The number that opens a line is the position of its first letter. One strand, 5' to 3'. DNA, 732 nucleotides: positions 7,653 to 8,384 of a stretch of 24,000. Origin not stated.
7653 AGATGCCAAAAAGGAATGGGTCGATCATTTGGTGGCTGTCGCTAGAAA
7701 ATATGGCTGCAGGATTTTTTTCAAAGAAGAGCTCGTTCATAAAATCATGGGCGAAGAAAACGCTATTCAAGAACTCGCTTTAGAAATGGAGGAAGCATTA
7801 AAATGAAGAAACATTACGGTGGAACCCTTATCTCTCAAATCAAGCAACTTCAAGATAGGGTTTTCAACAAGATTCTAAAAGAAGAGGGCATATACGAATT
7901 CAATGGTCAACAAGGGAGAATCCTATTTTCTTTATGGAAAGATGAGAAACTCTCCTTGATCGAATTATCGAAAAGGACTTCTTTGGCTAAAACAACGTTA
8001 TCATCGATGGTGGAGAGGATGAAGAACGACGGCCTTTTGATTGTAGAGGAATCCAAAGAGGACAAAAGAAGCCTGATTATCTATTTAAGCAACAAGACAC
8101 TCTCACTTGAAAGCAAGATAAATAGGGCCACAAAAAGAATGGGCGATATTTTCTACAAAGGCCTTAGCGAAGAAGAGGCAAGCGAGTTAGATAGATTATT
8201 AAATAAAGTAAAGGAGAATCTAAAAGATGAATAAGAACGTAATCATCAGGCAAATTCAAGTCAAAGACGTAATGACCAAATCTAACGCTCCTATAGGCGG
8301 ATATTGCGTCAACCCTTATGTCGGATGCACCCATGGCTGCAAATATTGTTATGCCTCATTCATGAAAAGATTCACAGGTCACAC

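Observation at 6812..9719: GC-richer four-gene Fe-S/radical-SAM operon bracketed by two long direct repeats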

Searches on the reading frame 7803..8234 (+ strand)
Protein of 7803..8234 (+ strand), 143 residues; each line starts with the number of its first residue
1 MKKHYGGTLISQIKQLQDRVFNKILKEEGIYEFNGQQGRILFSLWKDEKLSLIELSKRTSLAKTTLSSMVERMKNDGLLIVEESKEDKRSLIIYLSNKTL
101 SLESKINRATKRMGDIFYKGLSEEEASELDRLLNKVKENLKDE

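Call 9: search_protein_families(library=pfam, proteins=[window:7803-8234:+], max_evalue=0.01)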
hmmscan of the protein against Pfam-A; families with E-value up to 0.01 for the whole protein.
window:7803-8234:+ (143 aa): 7 families
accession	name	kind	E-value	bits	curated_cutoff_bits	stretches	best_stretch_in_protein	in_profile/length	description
PF01047.28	MarR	-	4.5e-09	36.5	24.6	1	36-90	4-58/59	MarR family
PF12802.13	MarR_2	-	8.4e-09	35.9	27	1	34-90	4-61/61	MarR family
PF13412.12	HTH_24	-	7.9e-08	32.2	21.9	1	36-79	4-47/48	Winged helix-turn-helix DNA-binding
PF22381.2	Staph_reg_Sar_Rot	-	1.4e-05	25.5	27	1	23-102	5-81/85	Transcriptional regulator SarA/Rot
PF13463.12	HTH_27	-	0.00019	22.1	22.2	1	34-97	2-66/68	Winged helix DNA-binding domain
PF01325.25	Fe_dep_repress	-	0.008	16.8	26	0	53-84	26-57/60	Iron dependent repressor, N-terminal DNA binding domain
PF09339.16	HTH_IclR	-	0.0087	16.3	22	0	47-79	16-48/52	IclR helix-turn-helix domain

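Call 12: search_protein_families(library=ncbifam, proteins=[window:7803-8234:+], max_evalue=0.01)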
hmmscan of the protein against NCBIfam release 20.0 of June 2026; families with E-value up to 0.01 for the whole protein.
window:7803-8234:+ (143 aa): 19 families
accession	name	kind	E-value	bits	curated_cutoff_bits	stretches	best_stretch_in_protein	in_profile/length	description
TIGR04472.1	reg_rSAM_mob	hypoth_equivalog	3.9e-39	133.9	240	1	6-142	2-138/141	radical SAM mobile pair system MarR family transcriptional regulator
TIGR02337.1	HpaR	equivalog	5.4e-11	42.4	121.2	1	19-136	15-129/130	homoprotocatechuate degradation operon regulator HpaR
NF052638.1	TransRegOhrRVib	equivalog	1e-07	31.8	200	1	37-140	39-140/141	transcriptional regulator OhrR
NF045593.1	bilirub_TF_BilQ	equivalog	3e-07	30.2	125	1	45-138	40-133/135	bilirubin utilization transcriptional regulator BilQ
NF008565.1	PRK11512.1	equivalog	3.1e-07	30.5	240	1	7-136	15-142/144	multiple antibiotic resistance transcriptional regulator MarR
NF053755.1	MsvR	equivalog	7.8e-07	29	220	1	39-122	16-99/236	transcriptional factor MsvR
NF002926.0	PRK03573.1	equivalog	9.5e-07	28.8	120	1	50-141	47-138/144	transcriptional regulator SlyA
NF053777.1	Saro0803TransReg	equivalog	1.8e-06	27.7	200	1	39-137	41-139/140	Saro_0803 family transcriptional regulator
NF053814.1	teico_TcaR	equivalog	2.5e-05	24.4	170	1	10-141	16-146/151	MarR family transcriptional regulator TcaR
NF047395.1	TransRegLtdR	equivalog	0.0001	22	250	1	15-137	33-155/166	transcriptional regulator LdtR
NF040939.2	trans_reg_lrs14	equivalog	0.00016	21.7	90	1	30-111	16-100/103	Lrs14 family HTH-type transcriptional regulator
TIGR01889.1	Staph_reg_Sar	paralog_domain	0.00019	21.7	62.6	1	22-102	14-96/109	staphylococcal accessory regulator family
NF053606.1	Sta1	subfamily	0.00024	21.2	80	1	30-111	15-98/100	Sta1 family transcriptional regulator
NF050133.1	TransRegFabT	equivalog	0.00065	20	200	1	53-142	47-136/138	fatty acid biosynthesis transcriptional regulator FabT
NF008122.0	PRK10870.1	equivalog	0.0019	18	157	1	12-140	37-162/176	transcriptional repressor MprA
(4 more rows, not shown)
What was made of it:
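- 7803..8234 (+): MarR-family regulator of the mobile pair system. TIGR04472 at 133.9 bits (cutoff 240); Pfam MarR (calls 9, 12).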

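Call 54: search_protein_families(library=padloc, proteins=[window:7803-8234:+], max_evalue=0.001)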
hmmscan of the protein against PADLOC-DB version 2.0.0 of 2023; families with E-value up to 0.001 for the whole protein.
window:7803-8234:+ (143 aa): 2 families
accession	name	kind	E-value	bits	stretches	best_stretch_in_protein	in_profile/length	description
PDLC01853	CARF3--CARF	-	0.00015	19.5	1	36-96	139-201/209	-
PDLC01438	Csa3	-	0.00017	19.8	1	35-117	148-209/305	"CAS-I,CAS-II,CAS-III,CAS-IV,CAS-V,CAS-VI; associated_signaling"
